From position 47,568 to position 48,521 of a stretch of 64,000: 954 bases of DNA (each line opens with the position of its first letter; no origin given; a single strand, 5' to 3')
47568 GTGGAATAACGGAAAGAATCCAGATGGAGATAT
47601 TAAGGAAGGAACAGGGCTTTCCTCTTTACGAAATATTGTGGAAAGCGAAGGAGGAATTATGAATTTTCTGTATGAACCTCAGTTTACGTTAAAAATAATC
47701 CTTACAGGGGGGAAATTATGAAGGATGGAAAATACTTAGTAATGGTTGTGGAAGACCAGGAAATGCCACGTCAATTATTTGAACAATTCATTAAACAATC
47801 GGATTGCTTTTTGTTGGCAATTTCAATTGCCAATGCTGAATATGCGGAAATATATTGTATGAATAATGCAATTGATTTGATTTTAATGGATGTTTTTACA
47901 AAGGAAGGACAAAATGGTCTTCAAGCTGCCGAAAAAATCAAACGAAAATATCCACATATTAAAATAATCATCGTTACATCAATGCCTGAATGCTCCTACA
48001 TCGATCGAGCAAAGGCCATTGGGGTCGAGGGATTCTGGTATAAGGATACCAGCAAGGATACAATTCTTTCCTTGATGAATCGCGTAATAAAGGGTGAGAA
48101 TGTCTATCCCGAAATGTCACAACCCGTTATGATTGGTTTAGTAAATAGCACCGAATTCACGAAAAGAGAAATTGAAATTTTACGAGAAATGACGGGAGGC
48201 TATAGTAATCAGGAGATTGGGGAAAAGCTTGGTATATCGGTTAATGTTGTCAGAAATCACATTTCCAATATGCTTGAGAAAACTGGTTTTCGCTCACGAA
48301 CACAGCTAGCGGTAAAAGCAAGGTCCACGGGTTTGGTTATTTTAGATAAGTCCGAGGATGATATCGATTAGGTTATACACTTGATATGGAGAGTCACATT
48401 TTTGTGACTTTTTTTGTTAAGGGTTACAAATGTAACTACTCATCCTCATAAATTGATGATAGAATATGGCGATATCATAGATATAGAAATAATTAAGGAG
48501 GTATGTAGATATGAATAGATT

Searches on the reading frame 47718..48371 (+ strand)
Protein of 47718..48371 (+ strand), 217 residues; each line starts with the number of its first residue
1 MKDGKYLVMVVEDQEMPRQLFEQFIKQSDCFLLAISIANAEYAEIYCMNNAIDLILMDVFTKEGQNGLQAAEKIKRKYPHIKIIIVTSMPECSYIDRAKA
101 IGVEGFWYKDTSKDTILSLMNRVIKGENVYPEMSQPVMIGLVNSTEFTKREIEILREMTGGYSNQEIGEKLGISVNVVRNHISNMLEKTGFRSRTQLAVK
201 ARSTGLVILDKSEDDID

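Call 7: search_protein_families(library=pfam, proteins=[window:47718-48371:+], max_evalue=0.01)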
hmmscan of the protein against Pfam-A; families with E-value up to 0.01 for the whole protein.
window:47718-48371:+ (217 aa): 5 families
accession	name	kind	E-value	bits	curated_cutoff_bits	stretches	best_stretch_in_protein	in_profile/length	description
PF00196.25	GerE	-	6.2e-16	58.2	23.5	1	147-201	3-57/57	Bacterial regulatory proteins, luxR family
PF00072.30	Response_reg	-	2.4e-15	57.1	30.2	1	8-118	1-108/111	Response regulator receiver domain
PF08281.18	Sigma70_r4_2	-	7.4e-05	22.8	25.7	1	160-184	25-49/54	Sigma-70, region 4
PF13412.12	HTH_24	-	9.5e-05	22.3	21.9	1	153-188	10-44/48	Winged helix-turn-helix DNA-binding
PF08279.18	HTH_11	-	0.00049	20.4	25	1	152-190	6-43/55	HTH domain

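Call 10: find_homologous_proteins(query=window:47718-48368:+, max_evalue=1e-10)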
Query window:47718-48368:+ (217 aa): 2700 proteins with E <= 1e-10 among 2880 candidates; the best 120 are listed.
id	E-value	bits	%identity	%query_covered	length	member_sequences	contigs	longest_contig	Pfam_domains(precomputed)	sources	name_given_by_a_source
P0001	4.7e-137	472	100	100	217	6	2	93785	PF00196.26,PF00072.31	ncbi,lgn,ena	-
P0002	3.0e-93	329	70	100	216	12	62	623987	PF13412.13,PF00196.26,PF08281.19,PF00072.31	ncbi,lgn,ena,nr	ncbi:MAG: response regulator transcription factor [Eubacteriales bacterium]|nr:response regulator tr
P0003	1.9e-92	326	69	100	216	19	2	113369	PF13412.13,PF00196.26,PF08281.19,PF00072.31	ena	-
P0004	9.2e-91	321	70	97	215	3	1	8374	PF13412.13,PF00196.26,PF00072.31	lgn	-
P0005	4.9e-89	315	65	100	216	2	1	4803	PF00196.26,PF00072.31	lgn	-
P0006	5.7e-89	315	66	100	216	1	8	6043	PF00196.26,PF08281.19,PF00072.31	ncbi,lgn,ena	-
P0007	6.5e-89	315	67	99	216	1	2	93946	PF13412.13,PF00196.26,PF00072.31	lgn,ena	-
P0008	1.3e-88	314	65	100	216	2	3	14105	PF00196.26,PF00072.31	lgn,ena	-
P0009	4.7e-88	312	65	100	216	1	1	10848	PF00196.26,PF00072.31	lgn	-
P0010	7.2e-88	311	66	100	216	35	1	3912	PF00196.26,PF08281.19,PF00072.31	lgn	-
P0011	8.7e-88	311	64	100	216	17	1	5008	PF00196.26,PF00072.31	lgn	-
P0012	1.4e-87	311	65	100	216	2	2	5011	PF00196.26,PF00072.31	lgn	-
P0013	1.7e-87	310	64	100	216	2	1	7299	PF00196.26,PF00072.31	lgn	-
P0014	5.7e-87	309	66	100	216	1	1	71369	PF00196.26,PF00072.31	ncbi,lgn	-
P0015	9.1e-87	308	65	100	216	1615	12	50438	PF00196.26,PF00072.31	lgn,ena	-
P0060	9.2e-84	298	64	100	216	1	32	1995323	PF00196.26,PF00072.31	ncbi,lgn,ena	-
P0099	5.6e-83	296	63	100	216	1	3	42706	PF00196.26,PF00072.31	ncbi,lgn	ncbi:MAG: response regulator transcription factor [Bacilli bacterium]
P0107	6.2e-83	295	64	100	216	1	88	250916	PF00196.26,PF00072.31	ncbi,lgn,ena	-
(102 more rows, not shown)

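Call 11: find_encoding_contigs(protein=P0001, flank=10000, max_places=4)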
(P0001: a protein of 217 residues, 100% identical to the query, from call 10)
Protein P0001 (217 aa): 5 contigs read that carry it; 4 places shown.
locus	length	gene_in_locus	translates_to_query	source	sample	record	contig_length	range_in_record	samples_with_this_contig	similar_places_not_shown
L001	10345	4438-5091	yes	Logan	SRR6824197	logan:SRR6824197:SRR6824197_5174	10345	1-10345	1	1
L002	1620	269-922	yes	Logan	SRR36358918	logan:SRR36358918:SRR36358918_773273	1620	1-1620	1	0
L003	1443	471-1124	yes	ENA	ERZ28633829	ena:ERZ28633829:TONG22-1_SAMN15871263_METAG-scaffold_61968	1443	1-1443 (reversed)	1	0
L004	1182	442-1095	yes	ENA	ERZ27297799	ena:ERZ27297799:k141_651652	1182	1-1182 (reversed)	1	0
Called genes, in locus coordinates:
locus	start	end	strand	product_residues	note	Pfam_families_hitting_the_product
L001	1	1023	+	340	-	?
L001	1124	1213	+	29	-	-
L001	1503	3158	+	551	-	PF16927:HisKA_7TM (weak)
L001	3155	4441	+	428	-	-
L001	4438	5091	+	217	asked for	PF00072:Response_reg, PF00196:GerE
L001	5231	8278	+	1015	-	PF09479:Flg_new (faint), PF18998:Flg_new_2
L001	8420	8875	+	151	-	-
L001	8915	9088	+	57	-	-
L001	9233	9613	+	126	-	-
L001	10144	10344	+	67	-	?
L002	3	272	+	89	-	?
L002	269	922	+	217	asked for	PF00072:Response_reg, PF00196:GerE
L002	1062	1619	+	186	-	?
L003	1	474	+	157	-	?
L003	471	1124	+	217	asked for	PF00072:Response_reg, PF00196:GerE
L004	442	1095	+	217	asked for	PF00072:Response_reg, PF00196:GerE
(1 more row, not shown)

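Call 12: find_encoding_contigs(protein=P0002, flank=10000, max_places=4)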
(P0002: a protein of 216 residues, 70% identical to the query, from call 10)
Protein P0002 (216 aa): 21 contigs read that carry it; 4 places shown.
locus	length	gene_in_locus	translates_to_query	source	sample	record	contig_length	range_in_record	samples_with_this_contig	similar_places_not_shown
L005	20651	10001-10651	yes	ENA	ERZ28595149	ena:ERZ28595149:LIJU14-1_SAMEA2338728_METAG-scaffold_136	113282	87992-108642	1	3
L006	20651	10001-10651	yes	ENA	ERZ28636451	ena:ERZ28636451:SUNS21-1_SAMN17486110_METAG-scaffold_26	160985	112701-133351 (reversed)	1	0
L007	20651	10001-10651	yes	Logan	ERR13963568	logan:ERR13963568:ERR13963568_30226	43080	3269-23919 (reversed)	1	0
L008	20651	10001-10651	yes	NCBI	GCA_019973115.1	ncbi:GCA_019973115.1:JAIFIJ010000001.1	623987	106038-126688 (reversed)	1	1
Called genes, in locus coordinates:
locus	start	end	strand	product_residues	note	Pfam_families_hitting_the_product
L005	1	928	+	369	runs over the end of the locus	PF01264:Chorismate_synt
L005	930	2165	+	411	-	PF08501:Shikimate_dh_N, PF01202:SKI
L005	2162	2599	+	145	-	PF01220:DHquinase_II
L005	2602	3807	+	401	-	PF00275:EPSP_synthase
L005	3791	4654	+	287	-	PF02153:PDH_N, PF20463:PDH_C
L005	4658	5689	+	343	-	PF00793:DAHP_synth_1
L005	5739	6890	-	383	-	PF03600:CitMHS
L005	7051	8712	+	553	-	PF16927:HisKA_7TM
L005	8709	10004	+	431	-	-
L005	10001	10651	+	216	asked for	PF00072:Response_reg, PF08281:Sigma70_r4_2 (faint), PF00196:GerE, PF13412:HTH_24 (weak)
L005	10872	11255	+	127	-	-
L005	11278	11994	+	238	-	PF09479:Flg_new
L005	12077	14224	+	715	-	PF09479:Flg_new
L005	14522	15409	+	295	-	-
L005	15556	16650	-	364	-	-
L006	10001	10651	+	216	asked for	PF00072:Response_reg, PF08281:Sigma70_r4_2 (faint), PF00196:GerE, PF13412:HTH_24 (weak)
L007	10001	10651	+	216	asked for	PF00072:Response_reg, PF08281:Sigma70_r4_2 (faint), PF00196:GerE, PF13412:HTH_24 (weak)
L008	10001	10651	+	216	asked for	PF00072:Response_reg, PF08281:Sigma70_r4_2 (faint), PF00196:GerE, PF13412:HTH_24 (weak)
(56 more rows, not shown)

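Call 16: find_encoding_contigs(protein=P0060, flank=10000, max_places=2)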
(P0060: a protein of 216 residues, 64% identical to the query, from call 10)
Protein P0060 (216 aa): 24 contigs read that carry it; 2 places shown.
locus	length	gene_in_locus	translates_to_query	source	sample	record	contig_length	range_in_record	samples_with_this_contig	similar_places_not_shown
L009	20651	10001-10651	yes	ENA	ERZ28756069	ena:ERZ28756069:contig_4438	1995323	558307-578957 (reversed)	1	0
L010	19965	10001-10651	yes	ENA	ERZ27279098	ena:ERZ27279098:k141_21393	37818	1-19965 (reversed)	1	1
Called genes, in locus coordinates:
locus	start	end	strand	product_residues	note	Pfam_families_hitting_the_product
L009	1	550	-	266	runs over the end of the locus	PF06888:Put_Phosphatase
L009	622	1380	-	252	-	PF00528:BPD_transp_1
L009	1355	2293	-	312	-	-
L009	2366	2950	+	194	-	PF00027:cNMP_binding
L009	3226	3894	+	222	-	-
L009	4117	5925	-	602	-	-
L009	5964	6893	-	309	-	PF09479:Flg_new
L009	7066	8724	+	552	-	PF16927:HisKA_7TM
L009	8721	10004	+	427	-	-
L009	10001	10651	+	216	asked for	PF00072:Response_reg, PF00196:GerE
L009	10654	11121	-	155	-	PF13302:Acetyltransf_3, PF00583:Acetyltransf_1, PF13508:Acetyltransf_7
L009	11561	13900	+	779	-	-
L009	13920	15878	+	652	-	-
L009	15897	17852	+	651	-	PF02368:Big_2 (faint)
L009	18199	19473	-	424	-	PF13173:AAA_14, PF13635:DUF4143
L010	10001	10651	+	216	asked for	PF00072:Response_reg, PF00196:GerE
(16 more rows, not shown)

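Call 17: find_encoding_contigs(protein=P0107, flank=10000, max_places=2)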
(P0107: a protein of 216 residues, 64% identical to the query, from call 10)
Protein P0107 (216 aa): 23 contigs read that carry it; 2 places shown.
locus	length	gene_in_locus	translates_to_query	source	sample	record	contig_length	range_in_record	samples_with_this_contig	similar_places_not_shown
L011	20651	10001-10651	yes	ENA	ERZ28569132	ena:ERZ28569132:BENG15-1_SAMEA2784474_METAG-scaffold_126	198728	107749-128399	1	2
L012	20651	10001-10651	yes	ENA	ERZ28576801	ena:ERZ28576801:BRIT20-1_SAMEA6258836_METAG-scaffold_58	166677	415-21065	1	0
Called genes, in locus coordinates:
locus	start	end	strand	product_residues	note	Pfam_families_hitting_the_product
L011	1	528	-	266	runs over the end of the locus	PF06888:Put_Phosphatase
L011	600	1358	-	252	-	PF00528:BPD_transp_1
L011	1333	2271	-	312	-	-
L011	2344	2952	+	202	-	PF00027:cNMP_binding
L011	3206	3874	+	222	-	-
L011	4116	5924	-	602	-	-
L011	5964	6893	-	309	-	PF09479:Flg_new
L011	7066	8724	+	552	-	PF16927:HisKA_7TM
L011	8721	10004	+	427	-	-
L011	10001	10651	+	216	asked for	PF00072:Response_reg, PF00196:GerE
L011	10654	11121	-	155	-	PF13302:Acetyltransf_3, PF00583:Acetyltransf_1, PF13508:Acetyltransf_7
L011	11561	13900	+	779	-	-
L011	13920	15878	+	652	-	-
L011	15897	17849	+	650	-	PF02368:Big_2 (faint)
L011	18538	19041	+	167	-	PF06177:QueT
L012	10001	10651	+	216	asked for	PF00072:Response_reg, PF00196:GerE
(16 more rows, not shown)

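Call 18: find_encoding_contigs(protein=P0099, flank=10000, max_places=2)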
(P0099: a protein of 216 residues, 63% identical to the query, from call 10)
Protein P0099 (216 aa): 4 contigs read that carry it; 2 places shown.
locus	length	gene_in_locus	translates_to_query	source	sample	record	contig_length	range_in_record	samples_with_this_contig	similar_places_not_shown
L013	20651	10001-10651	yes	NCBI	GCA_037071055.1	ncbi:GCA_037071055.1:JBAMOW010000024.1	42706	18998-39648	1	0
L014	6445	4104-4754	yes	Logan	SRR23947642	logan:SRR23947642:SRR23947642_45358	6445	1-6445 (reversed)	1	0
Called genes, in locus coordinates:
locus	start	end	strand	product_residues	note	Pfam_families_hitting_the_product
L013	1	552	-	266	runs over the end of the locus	PF06888:Put_Phosphatase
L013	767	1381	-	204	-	PF00528:BPD_transp_1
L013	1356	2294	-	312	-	-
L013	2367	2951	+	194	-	PF00027:cNMP_binding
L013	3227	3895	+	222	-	-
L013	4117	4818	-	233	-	-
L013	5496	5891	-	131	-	-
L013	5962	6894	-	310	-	PF09479:Flg_new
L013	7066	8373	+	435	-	PF16927:HisKA_7TM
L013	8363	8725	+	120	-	-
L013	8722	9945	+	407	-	-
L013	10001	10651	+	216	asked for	PF00072:Response_reg, PF00196:GerE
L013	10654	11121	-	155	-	PF13302:Acetyltransf_3 (weak), PF00583:Acetyltransf_1, PF13508:Acetyltransf_7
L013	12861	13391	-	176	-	PF00657:Lipase_GDSL (weak), PF13472:Lipase_GDSL_2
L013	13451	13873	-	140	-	-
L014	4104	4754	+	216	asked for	PF00072:Response_reg, PF00196:GerE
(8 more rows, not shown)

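Call 24: find_related_loci(query=A2, collection=genome_contigs, flank=8000)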
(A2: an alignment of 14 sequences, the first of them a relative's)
Query A2 (217 aa) in genome_contigs; peptide patterns used: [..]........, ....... (x = any residue, [..] = any of these).
208 stretches matched a pattern; 154 encode a relative of the query (tblastn E <= 1e-3); the best 80 are kept; 80 distinct loci.
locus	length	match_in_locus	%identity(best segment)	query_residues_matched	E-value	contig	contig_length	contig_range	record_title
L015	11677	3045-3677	69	5-215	2e-99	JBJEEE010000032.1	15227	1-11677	MAG: Bacilli bacterium isolate LOHA10_bin.030 NODE_1734_length_15227_cov_6.845044, whole genome shotgun sequence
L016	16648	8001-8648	66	1-216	9e-97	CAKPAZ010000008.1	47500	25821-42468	MAG: uncultured Bacilli bacterium isolate REFINED_METABAT215_TOP10_CONTIGS_1500_ASSEMBLY_K77_MERGED__Hadza_MoBio_hadza-I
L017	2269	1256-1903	65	1-216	2e-99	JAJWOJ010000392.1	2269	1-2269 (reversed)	MAG: Clostridiales bacterium isolate B44_16.fa NODE_10170_length_2269_cov_3.714544, whole genome shotgun sequence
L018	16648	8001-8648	65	1-216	3e-95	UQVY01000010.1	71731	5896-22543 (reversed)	uncultured Clostridiales bacterium isolate UMGS692 genome assembly, contig: NODE_27_length_71731_cov_9.814010, whole gen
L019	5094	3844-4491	66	1-216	1e-94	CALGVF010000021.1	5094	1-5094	MAG TPA_asm: uncultured Clostridia bacterium isolate SRR1747030_bin.40_CONCOCT_v1.1_MAG genome assembly, contig: ERZ8082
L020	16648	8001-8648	65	1-216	4e-95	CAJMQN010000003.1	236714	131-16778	TPA_asm: uncultured bacterium isolate ERR1600705-bin.41 genome assembly, contig: NODE_35_length_236714_cov_11.498980, wh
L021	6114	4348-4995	65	1-216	4e-95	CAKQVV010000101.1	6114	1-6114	MAG: uncultured Clostridia bacterium isolate REFINED_METABAT215_TOP10_CONTIGS_1500_ASSEMBLY_K77_MERGED__Hadza_MoBio_hadz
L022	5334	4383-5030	65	1-216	4e-94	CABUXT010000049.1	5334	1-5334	MAG TPA_asm: uncultured cyanobacterium isolate MGYG-HGUT-04473 genome assembly, contig: GUT_GENOME276506_49, whole genom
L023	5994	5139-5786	65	1-216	4e-94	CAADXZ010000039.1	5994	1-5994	MAG TPA_asm: Clostridia bacterium, isolate HGM13616, WGS project CAADXZ010000000 data, contig: ERS396334_46_k87_34146, w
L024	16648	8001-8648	64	1-216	3e-94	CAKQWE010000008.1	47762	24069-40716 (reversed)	MAG: uncultured Spirochaetales bacterium isolate REFINED_METABAT215_TOP10_CONTIGS_1500_ASSEMBLY_K77_MERGED__Hadza_MoBio_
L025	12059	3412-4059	64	1-216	4e-94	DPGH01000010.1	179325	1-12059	MAG TPA_asm: Clostridiales bacterium isolate UBA11516 contig_1457, whole genome shotgun sequence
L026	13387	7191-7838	64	1-216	9e-94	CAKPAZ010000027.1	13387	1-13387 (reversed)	MAG: uncultured Bacilli bacterium isolate REFINED_METABAT215_TOP10_CONTIGS_1500_ASSEMBLY_K77_MERGED__Hadza_MoBio_hadza-I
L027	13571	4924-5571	64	1-216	8e-94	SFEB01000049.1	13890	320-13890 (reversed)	MAG: Clostridiales bacterium isolate W0P28.020 Contig4436, whole genome shotgun sequence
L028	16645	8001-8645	64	1-215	2e-93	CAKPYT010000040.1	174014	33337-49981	MAG: uncultured Clostridia bacterium isolate REFINED_METABAT215_TOP10_CONTIGS_1500_ASSEMBLY_K127_MEGAHIT__Hadza_MoBio_ha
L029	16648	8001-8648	64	1-216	8e-93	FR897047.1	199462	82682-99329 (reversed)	Coprobacillus sp. CAG:826 genomic scaffold, scf23, whole genome shotgun sequence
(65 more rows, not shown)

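Call 39: search_protein_families(library=ncbifam, proteins=[window:47718-48371:+], max_evalue=0.01)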
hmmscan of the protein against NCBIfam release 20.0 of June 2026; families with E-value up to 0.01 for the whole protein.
window:47718-48371:+ (217 aa): 49 families (the best 25 are shown)
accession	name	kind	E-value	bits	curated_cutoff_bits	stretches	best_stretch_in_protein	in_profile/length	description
NF007935.0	PRK10651.1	equivalog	2.2e-20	72.8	250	1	5-201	6-210/216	two-component system response regulator NarL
NF047785.1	respo_reg_MadR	equivalog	3.2e-20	72.4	300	1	8-207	3-209/209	MadR family response regulator transcription factor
NF011896.0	PRK15369.1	equivalog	2.1e-19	70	242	1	6-205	4-208/211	two component system response regulator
NF052445.1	RespRegMctR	equivalog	7.2e-19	68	300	1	46-198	42-196/205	two-component system response regulator MctR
NF007708.0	PRK10403.1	equivalog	1.1e-18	67.5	343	1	5-196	6-203/215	nitrate/nitrite response regulator protein NarP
NF007403.0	PRK09935.1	equivalog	1.7e-18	67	271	1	39-205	37-208/210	fimbria biosynthesis transcriptional regulator FimZ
NF007018.1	PRK09483.1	equivalog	4.5e-17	62.4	280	1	8-202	4-204/217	UvrY/SirA/GacA family response regulator transcription factor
NF007505.1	PRK10100.1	equivalog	6.1e-17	62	250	1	48-199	38-197/204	biofilm master transcriptional regulator CsgD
NF041830.1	RR_TF_ErdR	exception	2.3e-14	53.6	390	1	36-199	36-203/213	response regulator transcription factor ErdR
NF052366.1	photon_PedR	equivalog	7.7e-13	48.4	120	1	147-211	3-67/74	photosynthetic electron transport-dependent transcriptional regulator PedR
NF007419.0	PRK09958.1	equivalog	1.3e-11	44.4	251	1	47-198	41-195/204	acid-sensing system DNA-binding response regulator EvgA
TIGR03020.2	EpsA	equivalog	1.8e-10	40.9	170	1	143-201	187-245/247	XrtB/PEP-CTERM-associated transcriptional regulator EpsA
NF041367.1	CheY_Halo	equivalog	2.9e-09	37.3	200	1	8-123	1-113/114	chemotaxis protein CheY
NF007685.0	PRK10360.1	equivalog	7e-09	35.8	258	1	66-199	61-190/196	response regulator transcription factor UhpA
NF008548.0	PRK11475.1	equivalog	1.3e-08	34.6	176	1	59-195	47-183/207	DNA-binding transcriptional activator BglJ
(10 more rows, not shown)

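Call 53: search_solved_structures(query=window:47718-48368:+, max_evalue=1e-8, show_alignments=2)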
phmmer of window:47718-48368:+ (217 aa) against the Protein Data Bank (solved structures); distinct sequences matched with E-value up to 1e-8: 12.
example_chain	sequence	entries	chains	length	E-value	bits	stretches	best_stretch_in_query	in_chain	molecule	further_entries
7ve6_A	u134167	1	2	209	6.1e-22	81.5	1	8-202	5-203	Response regulator protein VraR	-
4gvp_A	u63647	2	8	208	6.3e-22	81.5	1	8-202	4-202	Response regulator protein vraR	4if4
4zmr_A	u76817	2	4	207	8.3e-21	77.8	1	7-205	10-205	Response regulator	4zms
4hye_A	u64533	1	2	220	1.4e-20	77.1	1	7-205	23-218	Response regulator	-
5hev_A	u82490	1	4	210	6.4e-19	71.7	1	8-207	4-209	Response regulator protein VraR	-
4ldz_A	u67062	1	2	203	4.9e-18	68.8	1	8-205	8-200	Transcriptional regulatory protein DesR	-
1a04_A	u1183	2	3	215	6.4e-14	55.3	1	8-200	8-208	NITRATE/NITRITE RESPONSE REGULATOR PROTEIN NARL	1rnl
3b2n_A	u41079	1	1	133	1.6e-09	41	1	8-128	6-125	Uncharacterized protein Q99UF4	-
8zwn_A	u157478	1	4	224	2.9e-09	40.2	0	52-197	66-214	DNA-binding transcriptional activator EvgA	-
5f64_A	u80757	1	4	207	4.1e-09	39.7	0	51-198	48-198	Positive transcription regulator EvgA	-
7x1k_A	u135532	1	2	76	6.6e-09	39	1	147-207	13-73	Chemotaxis protein CheY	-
4yn8_A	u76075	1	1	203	6.6e-09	39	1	8-205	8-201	Response regulator ChrA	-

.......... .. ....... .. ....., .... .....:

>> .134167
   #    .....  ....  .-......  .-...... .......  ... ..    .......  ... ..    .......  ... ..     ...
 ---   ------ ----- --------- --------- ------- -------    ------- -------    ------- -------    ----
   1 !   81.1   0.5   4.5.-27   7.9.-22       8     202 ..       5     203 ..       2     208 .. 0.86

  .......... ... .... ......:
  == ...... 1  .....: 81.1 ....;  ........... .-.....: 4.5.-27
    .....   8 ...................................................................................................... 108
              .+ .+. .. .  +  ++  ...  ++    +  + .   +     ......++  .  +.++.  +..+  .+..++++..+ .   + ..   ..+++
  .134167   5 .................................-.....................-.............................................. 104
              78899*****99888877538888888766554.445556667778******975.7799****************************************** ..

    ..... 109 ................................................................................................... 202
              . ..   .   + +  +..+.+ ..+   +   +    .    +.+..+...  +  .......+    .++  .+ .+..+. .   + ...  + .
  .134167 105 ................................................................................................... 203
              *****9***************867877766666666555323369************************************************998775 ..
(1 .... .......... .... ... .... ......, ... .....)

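Call 64: find_encoding_contigs(protein=P0121, flank=10000, max_places=4)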
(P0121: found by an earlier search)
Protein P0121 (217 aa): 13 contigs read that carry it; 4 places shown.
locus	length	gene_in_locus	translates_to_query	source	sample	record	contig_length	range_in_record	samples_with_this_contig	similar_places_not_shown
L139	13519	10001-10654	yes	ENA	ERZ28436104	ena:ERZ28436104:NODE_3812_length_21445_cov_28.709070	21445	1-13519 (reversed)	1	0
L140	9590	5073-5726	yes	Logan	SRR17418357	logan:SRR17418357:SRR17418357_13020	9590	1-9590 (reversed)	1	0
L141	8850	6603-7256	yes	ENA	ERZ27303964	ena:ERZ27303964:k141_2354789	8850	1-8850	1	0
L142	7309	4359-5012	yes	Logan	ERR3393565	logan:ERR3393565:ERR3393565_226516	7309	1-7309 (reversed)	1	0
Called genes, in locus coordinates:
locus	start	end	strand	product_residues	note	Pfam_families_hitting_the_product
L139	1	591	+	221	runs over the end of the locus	PF00072:Response_reg, PF00486:Trans_reg_C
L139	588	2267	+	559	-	PF13426:PAS_9 (faint), PF00512:HisKA, PF02518:HATPase_c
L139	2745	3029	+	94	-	-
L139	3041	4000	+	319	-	PF00291:PALP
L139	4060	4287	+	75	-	-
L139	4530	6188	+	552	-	PF00365:PFK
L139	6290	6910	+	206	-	PF02660:G3P_acyltransf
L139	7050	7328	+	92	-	-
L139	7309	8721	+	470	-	PF16927:HisKA_7TM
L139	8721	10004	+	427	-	-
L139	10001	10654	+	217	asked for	PF00072:Response_reg, PF00196:GerE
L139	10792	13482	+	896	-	PF18998:Flg_new_2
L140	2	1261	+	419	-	?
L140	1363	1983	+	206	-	PF02660:G3P_acyltransf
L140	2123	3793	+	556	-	PF16927:HisKA_7TM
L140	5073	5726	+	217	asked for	PF00072:Response_reg, PF00196:GerE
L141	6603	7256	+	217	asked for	PF00072:Response_reg, PF00196:GerE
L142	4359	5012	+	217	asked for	PF00072:Response_reg, PF00196:GerE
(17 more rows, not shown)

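Call 65: find_encoding_contigs(protein=P0131, flank=10000, max_places=3)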
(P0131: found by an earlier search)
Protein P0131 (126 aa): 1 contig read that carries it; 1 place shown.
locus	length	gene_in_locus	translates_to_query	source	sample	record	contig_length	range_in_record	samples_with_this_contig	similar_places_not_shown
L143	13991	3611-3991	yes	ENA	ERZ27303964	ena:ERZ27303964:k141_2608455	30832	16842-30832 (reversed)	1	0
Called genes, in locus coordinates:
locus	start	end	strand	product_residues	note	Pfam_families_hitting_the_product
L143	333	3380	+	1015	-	PF18998:Flg_new_2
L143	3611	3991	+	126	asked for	-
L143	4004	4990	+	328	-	PF09479:Flg_new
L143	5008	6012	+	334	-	PF09479:Flg_new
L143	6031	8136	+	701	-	PF17883:MBG (faint)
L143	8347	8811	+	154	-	PF00583:Acetyltransf_1, PF13673:Acetyltransf_10, PF13508:Acetyltransf_7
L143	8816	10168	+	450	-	PF01554:MatE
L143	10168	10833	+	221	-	PF00702:Hydrolase, PF13419:HAD_2, PF13242:Hydrolase_like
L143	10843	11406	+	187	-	PF00293:NUDIX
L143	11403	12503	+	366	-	PF03372:Exo_endo_phos (weak)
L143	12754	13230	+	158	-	PF13151:DUF3990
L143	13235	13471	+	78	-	-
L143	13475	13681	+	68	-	PF12668:DUF3791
